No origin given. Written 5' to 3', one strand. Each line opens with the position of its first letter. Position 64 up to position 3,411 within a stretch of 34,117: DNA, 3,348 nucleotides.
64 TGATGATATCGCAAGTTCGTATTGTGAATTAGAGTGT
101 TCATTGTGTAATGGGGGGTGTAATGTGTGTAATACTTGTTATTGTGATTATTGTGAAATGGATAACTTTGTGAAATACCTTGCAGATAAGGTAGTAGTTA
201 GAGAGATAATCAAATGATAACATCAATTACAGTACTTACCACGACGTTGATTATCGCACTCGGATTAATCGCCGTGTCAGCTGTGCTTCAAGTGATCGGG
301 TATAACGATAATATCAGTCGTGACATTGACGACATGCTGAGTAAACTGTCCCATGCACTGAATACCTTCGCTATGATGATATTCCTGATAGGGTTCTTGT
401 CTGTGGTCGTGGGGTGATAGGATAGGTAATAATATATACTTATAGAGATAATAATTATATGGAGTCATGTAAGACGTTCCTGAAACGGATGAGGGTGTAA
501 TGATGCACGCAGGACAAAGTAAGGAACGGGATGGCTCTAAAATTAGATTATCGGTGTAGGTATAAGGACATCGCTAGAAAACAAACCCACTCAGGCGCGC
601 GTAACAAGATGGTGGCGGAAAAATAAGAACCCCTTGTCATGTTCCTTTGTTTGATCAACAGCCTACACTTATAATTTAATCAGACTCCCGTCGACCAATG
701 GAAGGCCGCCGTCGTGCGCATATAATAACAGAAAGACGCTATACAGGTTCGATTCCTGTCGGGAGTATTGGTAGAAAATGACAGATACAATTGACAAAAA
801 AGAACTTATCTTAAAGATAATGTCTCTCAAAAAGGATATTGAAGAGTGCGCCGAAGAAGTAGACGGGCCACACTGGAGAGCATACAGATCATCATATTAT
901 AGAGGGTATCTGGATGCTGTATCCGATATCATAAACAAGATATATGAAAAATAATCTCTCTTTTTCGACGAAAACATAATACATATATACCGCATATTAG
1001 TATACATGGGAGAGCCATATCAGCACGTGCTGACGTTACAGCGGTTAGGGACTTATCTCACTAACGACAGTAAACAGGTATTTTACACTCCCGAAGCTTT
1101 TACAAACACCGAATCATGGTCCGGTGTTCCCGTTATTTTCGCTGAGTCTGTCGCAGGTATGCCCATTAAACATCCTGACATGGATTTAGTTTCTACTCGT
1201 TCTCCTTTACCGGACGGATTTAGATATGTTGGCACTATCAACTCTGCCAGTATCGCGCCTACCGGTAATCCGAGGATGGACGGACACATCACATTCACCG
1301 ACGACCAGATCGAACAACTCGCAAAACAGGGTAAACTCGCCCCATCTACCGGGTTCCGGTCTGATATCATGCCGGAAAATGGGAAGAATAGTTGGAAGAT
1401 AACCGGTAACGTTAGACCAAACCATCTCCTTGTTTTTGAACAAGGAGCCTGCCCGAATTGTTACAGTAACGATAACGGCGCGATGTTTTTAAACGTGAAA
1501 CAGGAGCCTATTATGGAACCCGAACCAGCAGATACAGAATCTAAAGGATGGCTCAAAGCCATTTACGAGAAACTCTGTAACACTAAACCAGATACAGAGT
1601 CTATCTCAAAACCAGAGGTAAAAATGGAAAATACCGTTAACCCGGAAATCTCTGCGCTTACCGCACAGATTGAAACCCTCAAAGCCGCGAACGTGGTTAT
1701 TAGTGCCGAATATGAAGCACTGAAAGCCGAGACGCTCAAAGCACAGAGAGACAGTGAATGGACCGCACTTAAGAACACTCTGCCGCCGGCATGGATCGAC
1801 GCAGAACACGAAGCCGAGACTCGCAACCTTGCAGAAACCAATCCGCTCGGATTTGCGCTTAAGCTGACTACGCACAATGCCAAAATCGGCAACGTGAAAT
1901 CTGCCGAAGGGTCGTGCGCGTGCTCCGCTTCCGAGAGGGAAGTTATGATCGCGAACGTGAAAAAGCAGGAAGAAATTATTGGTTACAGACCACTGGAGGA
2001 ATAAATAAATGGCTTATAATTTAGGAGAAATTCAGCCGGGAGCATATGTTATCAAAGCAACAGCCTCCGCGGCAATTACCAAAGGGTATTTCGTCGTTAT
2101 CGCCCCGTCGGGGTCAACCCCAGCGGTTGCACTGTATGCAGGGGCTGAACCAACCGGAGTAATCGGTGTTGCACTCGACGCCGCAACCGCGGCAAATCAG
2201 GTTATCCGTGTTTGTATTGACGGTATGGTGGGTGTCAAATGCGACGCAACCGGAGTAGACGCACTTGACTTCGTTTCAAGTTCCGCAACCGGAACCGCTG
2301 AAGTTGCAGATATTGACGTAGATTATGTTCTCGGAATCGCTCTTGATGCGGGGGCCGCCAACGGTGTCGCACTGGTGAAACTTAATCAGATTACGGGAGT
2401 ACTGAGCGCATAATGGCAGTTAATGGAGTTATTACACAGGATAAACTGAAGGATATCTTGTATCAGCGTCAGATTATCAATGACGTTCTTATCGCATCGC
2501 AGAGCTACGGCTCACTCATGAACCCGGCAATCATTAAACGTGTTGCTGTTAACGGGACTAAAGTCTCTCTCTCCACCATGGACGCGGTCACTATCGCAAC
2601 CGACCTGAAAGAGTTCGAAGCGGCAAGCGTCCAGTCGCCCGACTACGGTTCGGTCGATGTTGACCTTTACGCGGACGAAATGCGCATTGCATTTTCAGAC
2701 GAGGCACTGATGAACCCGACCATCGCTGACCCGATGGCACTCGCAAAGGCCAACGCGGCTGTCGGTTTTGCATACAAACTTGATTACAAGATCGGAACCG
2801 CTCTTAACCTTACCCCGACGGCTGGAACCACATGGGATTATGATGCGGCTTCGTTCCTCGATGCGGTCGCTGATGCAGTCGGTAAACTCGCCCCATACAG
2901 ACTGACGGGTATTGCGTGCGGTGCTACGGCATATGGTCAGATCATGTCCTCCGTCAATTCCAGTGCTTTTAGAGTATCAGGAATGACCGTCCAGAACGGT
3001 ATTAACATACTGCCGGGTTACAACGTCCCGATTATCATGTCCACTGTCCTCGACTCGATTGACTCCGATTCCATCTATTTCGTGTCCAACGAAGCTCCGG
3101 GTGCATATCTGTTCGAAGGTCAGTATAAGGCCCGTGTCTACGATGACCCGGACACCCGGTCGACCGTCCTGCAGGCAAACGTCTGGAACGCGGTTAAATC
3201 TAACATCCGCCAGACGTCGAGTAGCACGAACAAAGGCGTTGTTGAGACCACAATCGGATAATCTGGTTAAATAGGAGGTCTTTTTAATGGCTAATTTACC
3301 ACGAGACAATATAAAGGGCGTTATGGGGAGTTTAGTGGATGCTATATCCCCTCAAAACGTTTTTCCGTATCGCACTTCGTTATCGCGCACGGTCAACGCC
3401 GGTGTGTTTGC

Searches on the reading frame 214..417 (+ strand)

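Call 39: search_protein_families(library=phrogs, proteins=[window:214-417:+], max_evalue=0.01)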
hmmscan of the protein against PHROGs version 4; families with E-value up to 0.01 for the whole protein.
window:214-417:+ (67 aa): 1 family
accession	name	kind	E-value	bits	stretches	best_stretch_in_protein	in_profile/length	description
phrog_15801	-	unknown function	0.0027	19.1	1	18-46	75-104/106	-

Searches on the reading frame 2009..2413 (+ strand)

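Call 12: search_protein_families(library=phrogs, proteins=[window:2009-2413:+], max_evalue=0.001)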
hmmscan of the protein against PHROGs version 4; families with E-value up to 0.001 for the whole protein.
window:2009-2413:+ (134 aa): 1 family
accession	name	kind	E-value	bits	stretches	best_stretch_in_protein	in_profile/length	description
phrog_673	-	head and packaging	7.3e-13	50.1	1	1-128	7-131/260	head scaffolding protein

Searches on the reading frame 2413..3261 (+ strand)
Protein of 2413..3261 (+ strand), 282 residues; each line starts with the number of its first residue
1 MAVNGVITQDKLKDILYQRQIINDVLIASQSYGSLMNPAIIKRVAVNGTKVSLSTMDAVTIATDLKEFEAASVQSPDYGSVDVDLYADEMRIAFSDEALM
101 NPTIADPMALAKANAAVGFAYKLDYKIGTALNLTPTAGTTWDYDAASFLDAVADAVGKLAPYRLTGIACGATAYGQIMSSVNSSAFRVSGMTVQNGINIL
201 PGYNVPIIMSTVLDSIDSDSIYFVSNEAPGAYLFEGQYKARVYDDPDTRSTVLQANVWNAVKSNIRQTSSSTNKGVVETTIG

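Call 12: search_protein_families(library=phrogs, proteins=[window:2413-3261:+], max_evalue=0.001)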
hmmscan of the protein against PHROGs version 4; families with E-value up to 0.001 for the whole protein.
window:2413-3261:+ (282 aa): 0 families

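Call 70: search_dna_similar(query=window:2413-3261:+, collection=phages, mode=protein, max_rows=12, max_evalue=0.001)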
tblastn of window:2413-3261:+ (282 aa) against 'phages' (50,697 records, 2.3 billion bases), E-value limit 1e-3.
Records with a match: 1; places in all: 1; records where one place covers at least 80% of the query: 0.
Best place of each record, by identity: <60% 1.
By first word of the organism name: Caudoviricetes 1.
By host as written in the record: Methanomicrobiales 1.
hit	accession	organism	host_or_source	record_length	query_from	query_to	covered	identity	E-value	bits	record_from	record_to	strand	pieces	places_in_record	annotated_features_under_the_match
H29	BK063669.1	Caudoviricetes sp. vir524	Methanomicrobiales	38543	58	280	79%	24.1%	6e-9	62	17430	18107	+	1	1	hypothetical protein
